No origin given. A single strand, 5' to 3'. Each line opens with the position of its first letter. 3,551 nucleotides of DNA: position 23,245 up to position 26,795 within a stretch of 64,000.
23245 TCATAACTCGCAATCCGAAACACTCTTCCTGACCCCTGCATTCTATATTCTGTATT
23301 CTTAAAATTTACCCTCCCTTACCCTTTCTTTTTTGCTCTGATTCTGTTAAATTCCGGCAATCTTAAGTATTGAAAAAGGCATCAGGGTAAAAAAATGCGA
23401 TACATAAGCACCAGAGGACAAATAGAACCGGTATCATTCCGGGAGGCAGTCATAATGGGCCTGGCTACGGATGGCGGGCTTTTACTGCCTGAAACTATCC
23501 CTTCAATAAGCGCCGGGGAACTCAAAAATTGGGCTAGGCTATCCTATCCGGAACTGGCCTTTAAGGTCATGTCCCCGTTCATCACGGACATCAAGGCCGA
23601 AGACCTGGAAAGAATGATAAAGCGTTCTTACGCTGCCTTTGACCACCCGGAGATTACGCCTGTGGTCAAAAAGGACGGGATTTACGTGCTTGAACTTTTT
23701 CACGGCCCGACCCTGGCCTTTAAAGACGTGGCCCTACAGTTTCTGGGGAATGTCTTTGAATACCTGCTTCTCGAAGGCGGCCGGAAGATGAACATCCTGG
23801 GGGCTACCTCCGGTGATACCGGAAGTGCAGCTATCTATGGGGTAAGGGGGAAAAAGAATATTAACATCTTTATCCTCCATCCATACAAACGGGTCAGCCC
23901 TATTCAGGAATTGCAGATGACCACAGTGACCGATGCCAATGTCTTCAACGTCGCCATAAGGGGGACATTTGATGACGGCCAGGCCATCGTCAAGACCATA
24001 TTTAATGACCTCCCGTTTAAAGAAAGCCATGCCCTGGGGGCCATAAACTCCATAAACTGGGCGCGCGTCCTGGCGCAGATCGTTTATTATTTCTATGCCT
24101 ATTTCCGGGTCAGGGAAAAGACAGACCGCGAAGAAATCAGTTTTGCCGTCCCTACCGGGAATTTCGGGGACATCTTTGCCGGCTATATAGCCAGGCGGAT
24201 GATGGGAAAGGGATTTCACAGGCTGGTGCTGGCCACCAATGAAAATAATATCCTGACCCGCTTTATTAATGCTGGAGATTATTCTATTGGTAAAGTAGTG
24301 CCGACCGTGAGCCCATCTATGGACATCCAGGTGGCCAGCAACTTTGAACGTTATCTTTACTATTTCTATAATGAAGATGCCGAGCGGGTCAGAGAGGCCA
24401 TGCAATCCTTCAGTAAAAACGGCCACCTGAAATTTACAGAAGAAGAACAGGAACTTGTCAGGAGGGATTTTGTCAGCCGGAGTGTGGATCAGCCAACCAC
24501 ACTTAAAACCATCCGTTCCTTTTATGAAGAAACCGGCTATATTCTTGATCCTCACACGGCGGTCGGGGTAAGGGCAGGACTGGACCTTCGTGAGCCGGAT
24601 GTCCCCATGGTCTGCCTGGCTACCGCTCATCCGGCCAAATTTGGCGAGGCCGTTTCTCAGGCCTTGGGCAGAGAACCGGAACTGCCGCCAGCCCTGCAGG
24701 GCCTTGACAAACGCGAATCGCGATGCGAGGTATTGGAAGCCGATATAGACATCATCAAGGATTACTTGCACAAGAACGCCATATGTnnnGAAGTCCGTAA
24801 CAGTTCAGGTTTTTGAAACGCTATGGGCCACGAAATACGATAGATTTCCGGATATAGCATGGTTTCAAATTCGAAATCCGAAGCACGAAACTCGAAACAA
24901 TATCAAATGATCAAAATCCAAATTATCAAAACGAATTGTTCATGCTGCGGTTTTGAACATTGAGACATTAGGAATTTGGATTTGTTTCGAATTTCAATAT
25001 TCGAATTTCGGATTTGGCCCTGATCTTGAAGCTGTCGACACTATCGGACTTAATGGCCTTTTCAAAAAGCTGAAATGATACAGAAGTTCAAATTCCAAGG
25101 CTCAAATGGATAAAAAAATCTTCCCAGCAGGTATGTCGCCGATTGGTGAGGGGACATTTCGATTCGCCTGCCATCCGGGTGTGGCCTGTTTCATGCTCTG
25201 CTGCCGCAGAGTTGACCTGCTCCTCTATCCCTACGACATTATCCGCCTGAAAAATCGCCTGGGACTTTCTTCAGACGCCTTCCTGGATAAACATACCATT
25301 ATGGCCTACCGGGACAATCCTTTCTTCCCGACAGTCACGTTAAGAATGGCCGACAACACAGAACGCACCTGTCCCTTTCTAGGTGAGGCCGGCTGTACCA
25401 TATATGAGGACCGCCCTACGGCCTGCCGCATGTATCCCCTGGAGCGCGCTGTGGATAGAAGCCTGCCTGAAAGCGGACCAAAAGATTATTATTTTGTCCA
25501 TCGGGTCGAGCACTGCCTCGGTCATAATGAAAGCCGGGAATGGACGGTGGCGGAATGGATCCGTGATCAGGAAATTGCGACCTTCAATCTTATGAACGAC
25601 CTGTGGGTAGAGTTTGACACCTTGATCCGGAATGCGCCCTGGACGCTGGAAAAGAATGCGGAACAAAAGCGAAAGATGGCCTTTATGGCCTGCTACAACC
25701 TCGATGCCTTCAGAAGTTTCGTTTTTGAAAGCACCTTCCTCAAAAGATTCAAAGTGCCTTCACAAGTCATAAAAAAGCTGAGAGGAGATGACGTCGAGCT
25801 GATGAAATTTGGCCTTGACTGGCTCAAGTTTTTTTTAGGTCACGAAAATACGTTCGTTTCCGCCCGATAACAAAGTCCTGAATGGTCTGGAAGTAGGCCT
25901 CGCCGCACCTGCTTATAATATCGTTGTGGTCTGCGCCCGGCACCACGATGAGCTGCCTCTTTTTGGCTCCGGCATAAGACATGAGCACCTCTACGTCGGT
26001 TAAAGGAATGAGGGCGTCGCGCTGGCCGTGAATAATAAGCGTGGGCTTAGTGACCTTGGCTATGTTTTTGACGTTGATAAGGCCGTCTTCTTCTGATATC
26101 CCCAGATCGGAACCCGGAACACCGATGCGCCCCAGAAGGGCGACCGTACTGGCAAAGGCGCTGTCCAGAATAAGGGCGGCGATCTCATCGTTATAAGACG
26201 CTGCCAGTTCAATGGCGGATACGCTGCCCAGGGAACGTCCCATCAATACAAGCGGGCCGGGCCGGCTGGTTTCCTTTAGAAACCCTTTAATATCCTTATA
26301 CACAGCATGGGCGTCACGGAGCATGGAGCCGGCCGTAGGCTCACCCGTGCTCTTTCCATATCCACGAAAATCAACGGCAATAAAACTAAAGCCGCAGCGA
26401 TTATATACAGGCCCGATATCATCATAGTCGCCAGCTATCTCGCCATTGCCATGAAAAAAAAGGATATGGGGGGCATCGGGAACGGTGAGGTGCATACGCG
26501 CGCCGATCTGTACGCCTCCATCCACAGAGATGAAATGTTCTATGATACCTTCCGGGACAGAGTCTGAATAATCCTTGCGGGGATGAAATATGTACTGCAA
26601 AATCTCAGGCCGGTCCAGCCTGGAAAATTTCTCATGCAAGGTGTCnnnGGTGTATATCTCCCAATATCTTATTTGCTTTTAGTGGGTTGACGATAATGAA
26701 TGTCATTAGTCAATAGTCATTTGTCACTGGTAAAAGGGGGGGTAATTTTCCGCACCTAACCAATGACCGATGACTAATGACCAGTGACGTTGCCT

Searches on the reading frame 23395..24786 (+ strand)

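Call 20: search_protein_families(library=pfam, proteins=[window:23395-24786:+], max_evalue=0.001)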
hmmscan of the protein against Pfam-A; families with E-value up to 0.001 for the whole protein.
window:23395-24786:+ (464 aa): 3 families
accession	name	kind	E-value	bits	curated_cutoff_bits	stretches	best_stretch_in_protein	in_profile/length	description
PF14821.11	Thr_synth_N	-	6.5e-31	106.7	25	1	2-79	1-79/79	Threonine synthase N terminus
PF00291.31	PALP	-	1.1e-18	68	35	1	92-341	21-258/295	Pyridoxal-phosphate dependent enzyme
PF24857.1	THR4_C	-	5.8e-15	55.6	27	1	388-457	1-82/85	Threonine synthase, C-terminal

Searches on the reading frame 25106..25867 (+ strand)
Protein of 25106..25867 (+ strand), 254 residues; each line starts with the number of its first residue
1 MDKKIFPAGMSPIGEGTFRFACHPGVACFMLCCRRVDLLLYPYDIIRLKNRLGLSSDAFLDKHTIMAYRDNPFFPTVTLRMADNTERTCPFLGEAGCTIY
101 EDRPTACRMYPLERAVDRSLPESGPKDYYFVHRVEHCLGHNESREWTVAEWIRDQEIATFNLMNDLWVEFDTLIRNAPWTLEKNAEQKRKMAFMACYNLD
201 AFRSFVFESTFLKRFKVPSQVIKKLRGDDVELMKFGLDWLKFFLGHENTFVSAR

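Call 20: search_protein_families(library=pfam, proteins=[window:25106-25867:+], max_evalue=0.001)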
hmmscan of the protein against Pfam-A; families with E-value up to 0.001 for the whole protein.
window:25106-25867:+ (254 aa): 1 family
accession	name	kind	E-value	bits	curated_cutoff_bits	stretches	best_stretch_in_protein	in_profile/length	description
PF03692.20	CxxCxxCC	-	3e-08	34.7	23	1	28-113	5-72/85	Putative zinc- or iron-chelating domain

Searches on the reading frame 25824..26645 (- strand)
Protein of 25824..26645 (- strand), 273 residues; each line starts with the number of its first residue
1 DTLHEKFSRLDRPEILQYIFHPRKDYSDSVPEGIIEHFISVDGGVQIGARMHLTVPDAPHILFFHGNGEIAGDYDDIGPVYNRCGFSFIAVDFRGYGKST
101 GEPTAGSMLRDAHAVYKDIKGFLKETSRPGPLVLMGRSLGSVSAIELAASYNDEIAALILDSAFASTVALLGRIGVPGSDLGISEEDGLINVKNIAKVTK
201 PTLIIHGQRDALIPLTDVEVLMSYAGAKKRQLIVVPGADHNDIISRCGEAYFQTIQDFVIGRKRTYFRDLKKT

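Call 20: search_protein_families(library=pfam, proteins=[window:25824-26645:-], max_evalue=0.001)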
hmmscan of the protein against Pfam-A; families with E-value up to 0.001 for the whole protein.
window:25824-26645:- (273 aa): 5 families
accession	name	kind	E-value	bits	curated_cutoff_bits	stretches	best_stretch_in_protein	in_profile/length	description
PF12146.15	Hydrolase_4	-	6.2e-23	81.8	27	2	60-164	6-110/239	Serine aminopeptidase, S33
PF00561.26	Abhydrolase_1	-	2.6e-19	70.3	25.8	1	59-165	1-107/245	alpha/beta hydrolase fold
PF12697.13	Abhydrolase_6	-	1.4e-09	39.4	26.3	1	61-167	1-94/217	Alpha/beta hydrolase family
PF20408.4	Abhydrolase_11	-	1.4e-06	28.6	27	1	119-241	64-166/193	Alpha/beta hydrolase domain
PF02129.25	Peptidase_S15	-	1.5e-05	25.3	23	1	81-186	47-152/262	X-Pro dipeptidyl-peptidase (S15 family)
